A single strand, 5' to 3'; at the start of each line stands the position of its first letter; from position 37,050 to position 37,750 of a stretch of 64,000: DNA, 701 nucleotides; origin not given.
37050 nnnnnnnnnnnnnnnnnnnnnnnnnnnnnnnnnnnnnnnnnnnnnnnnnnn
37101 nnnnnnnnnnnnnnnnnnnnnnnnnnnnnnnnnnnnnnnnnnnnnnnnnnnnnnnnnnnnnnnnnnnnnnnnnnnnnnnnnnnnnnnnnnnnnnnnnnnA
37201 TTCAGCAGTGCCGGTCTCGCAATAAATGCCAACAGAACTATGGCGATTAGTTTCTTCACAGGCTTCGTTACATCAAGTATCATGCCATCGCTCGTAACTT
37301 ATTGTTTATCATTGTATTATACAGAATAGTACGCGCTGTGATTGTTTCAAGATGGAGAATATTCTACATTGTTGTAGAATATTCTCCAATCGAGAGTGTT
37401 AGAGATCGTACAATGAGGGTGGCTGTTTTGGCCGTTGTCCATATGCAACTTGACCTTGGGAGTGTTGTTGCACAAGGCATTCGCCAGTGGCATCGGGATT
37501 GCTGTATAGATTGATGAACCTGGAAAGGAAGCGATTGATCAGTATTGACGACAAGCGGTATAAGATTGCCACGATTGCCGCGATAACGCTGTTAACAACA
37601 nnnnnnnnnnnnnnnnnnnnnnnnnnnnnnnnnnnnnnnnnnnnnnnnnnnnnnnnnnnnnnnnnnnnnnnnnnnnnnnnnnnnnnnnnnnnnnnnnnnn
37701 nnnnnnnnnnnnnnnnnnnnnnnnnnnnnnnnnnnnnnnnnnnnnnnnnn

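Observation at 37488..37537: Sigma-54 promoter motif overlapping the annotated start of the histidine kinase gene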

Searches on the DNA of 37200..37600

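Call 38: search_rna_families(source=window, start=37200, end=37600, threshold=evalue, max_evalue=1)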
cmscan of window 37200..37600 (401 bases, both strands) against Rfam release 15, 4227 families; matches with E-value up to 1: 2.
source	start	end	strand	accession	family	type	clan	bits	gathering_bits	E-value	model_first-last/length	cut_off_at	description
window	37354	37389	+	RF03339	mir-3047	Gene; miRNA;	-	18.3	53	0.6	1-61/61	no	mir-3047 microRNA precursor family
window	37492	37583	+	RF03167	c-di-GMP-I-GGC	Cis-reg; riboswitch;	CL00126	15.5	59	0.44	1-80/80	no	c-di-GMP-I-GGC riboswitch aptamer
